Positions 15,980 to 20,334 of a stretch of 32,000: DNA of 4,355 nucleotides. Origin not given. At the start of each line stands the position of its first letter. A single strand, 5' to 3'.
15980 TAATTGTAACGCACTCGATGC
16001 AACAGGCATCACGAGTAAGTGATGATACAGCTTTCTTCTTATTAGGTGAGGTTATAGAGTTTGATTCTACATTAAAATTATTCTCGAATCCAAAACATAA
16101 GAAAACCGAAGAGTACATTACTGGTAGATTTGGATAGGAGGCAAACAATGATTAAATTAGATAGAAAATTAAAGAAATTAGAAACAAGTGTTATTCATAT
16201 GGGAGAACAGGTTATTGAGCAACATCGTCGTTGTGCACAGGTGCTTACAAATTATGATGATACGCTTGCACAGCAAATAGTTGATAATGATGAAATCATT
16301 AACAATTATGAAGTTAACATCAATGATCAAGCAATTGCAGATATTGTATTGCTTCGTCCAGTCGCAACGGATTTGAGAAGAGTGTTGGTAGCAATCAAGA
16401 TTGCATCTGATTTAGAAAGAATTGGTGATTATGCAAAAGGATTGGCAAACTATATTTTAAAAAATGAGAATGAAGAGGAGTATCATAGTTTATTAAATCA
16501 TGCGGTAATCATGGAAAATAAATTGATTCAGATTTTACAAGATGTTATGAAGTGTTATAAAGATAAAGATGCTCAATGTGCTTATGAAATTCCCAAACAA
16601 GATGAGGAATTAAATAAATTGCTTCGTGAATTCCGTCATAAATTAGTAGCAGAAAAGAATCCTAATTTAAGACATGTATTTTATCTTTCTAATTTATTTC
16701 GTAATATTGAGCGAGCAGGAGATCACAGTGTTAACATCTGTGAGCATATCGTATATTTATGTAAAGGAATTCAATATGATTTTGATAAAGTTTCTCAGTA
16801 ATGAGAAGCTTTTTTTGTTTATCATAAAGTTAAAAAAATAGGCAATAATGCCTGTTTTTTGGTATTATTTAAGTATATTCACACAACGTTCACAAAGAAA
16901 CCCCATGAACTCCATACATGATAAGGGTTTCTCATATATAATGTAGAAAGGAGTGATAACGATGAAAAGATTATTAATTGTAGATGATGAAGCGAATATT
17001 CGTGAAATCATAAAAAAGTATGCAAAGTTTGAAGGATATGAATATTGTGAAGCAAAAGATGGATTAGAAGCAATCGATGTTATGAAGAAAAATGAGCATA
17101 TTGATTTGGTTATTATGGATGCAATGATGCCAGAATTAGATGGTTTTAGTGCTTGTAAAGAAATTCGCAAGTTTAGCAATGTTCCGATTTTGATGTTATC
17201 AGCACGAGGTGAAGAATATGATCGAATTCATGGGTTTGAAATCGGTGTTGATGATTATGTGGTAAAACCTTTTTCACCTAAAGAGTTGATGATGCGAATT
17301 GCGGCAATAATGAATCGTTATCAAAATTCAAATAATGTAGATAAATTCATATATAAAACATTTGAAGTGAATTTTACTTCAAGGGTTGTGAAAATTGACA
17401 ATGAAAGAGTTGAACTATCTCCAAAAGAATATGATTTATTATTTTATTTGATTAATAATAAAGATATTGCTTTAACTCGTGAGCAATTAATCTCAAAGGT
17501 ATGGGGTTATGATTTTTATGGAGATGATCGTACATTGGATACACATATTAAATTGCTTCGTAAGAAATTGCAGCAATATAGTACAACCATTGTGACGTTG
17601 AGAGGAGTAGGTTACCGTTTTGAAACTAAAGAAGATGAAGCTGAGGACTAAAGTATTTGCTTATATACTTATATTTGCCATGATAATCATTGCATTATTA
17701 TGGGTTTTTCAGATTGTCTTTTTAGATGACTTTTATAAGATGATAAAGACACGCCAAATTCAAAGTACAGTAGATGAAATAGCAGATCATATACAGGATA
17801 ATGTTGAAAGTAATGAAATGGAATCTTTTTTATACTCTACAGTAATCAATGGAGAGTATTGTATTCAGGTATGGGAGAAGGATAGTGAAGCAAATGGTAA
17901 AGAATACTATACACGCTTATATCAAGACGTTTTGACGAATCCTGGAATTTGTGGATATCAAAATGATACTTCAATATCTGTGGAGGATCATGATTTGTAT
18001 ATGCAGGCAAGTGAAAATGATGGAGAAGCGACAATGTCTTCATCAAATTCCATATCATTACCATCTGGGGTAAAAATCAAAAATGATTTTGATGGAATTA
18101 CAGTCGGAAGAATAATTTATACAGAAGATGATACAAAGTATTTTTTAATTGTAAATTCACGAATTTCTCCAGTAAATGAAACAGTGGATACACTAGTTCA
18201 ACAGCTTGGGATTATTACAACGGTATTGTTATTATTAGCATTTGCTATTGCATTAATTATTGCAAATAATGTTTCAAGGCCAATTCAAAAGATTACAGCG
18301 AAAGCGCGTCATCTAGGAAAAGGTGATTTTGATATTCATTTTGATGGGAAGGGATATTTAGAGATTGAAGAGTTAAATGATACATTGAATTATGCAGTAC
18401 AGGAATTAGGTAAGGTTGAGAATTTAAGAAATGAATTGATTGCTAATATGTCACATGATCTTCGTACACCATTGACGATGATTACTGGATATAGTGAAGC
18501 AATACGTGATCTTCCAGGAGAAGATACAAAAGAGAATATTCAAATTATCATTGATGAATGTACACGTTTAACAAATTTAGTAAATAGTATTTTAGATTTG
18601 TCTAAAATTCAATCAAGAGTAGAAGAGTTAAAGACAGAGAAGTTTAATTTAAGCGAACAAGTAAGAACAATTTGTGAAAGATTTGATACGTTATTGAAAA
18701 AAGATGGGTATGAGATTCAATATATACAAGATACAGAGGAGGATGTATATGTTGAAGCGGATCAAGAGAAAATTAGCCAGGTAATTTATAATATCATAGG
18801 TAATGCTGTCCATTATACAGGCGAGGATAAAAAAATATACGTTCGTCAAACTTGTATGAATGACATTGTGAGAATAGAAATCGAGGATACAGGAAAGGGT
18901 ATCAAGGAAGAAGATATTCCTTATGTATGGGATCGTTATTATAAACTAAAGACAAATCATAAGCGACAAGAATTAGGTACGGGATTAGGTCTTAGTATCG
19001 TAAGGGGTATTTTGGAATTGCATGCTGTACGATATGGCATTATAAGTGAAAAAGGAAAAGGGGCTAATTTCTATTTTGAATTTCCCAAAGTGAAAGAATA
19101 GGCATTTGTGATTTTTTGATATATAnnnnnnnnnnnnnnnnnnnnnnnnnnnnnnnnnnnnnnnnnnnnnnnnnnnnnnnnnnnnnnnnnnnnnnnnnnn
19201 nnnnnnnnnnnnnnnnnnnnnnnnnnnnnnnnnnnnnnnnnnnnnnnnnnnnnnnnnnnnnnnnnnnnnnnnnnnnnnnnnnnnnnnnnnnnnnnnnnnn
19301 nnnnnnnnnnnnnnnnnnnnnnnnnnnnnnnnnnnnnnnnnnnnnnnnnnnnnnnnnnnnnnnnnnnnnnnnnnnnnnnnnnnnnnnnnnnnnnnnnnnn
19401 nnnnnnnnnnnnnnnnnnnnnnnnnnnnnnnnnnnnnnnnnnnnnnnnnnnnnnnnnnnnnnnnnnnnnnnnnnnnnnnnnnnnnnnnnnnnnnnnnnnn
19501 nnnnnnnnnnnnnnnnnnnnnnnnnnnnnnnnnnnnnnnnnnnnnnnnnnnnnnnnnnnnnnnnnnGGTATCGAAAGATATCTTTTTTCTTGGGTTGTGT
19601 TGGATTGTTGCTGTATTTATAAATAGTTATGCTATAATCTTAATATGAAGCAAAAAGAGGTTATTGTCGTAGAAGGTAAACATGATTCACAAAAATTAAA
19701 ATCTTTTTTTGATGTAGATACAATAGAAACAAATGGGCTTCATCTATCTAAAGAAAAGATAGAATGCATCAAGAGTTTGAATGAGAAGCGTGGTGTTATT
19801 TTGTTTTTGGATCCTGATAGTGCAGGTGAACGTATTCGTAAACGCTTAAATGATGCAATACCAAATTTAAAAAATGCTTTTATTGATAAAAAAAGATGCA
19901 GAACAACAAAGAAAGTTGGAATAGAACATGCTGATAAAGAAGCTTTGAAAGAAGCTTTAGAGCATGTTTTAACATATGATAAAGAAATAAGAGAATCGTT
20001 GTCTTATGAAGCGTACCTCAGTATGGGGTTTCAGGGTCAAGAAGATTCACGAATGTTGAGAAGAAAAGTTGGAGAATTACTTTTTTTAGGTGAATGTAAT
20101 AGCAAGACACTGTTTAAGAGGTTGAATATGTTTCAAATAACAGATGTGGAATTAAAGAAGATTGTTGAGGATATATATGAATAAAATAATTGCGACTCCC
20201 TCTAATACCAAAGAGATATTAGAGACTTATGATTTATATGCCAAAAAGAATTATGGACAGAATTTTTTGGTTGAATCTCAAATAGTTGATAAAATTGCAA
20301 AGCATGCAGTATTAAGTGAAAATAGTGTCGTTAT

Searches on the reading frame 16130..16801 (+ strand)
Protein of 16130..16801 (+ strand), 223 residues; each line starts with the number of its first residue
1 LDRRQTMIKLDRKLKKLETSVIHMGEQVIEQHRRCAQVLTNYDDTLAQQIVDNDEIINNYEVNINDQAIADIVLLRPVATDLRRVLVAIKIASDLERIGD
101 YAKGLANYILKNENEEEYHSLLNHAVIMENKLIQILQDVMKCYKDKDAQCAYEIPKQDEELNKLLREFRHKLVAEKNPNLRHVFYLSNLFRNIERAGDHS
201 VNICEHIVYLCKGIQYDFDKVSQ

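Call 71: search_protein_families(library=pfam, proteins=[window:16130-16801:+], max_evalue=0.00001)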
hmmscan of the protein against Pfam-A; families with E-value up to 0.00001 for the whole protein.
window:16130-16801:+ (223 aa): 1 family
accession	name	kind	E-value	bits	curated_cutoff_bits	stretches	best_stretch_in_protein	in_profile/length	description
PF01895.24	PhoU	-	2e-36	124.6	23.5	2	22-108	2-88/89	PhoU domain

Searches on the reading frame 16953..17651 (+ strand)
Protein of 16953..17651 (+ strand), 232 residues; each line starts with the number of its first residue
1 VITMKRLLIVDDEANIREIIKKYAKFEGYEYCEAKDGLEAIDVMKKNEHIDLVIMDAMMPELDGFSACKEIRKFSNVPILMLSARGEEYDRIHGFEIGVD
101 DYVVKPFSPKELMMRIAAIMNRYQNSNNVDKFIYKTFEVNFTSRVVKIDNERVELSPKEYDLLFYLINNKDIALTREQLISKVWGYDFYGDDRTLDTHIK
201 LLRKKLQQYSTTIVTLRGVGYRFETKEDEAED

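Call 71: search_protein_families(library=pfam, proteins=[window:16953-17651:+], max_evalue=0.00001)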
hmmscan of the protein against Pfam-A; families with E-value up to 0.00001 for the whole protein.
window:16953-17651:+ (232 aa): 2 families
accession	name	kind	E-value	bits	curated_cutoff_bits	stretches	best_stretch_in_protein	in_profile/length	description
PF00072.30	Response_reg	-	7.2e-29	100.6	30.2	1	8-116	2-110/111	Response regulator receiver domain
PF00486.34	Trans_reg_C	-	3.4e-26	91.6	26.2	1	151-223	2-77/77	Transcriptional regulatory protein, C terminal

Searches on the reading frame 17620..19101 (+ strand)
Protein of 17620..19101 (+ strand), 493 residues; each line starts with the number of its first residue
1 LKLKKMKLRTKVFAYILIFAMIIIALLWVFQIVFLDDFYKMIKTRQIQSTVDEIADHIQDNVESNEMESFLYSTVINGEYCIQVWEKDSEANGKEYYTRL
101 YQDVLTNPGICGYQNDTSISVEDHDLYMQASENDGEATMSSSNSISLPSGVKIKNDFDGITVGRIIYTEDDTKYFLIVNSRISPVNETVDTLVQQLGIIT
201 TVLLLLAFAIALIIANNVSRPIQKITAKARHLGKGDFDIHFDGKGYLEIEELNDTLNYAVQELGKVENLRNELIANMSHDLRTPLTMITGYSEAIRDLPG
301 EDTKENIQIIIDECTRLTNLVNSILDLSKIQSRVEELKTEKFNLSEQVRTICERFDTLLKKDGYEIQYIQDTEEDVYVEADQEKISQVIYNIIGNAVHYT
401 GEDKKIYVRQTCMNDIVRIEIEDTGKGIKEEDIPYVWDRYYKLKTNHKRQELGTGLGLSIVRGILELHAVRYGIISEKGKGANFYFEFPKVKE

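Call 71: search_protein_families(library=pfam, proteins=[window:17620-19101:+], max_evalue=0.00001)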
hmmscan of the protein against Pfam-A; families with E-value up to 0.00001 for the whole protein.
window:17620-19101:+ (493 aa): 3 families
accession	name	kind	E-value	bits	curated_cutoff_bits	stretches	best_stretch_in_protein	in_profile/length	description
PF02518.31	HATPase_c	-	1e-22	81.1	26.4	1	381-490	2-109/111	Histidine kinase-, DNA gyrase B-, and HSP90-like ATPase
PF00512.31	HisKA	-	8.4e-20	71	26.9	1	270-332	2-65/66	His Kinase A (phospho-acceptor) domain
PF00672.30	HAMP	-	9.2e-08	32.7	25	1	214-263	2-51/53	HAMP domain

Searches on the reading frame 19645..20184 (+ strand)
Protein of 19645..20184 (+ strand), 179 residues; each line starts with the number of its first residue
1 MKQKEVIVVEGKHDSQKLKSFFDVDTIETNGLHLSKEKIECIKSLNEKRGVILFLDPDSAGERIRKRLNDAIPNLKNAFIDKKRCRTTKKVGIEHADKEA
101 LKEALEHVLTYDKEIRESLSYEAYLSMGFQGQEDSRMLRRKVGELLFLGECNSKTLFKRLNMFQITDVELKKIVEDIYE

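Call 71: search_protein_families(library=pfam, proteins=[window:19645-20184:+], max_evalue=0.00001)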
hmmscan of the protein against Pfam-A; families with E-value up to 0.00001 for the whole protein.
window:19645-20184:+ (179 aa): 2 families
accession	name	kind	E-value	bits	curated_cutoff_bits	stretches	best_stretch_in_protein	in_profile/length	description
PF13331.11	DUF4093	-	4e-23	82.2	25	1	90-174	1-86/86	Domain of unknown function (DUF4093)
PF01751.28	Toprim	-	4.2e-10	40.1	23.1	1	5-77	1-85/96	Toprim domain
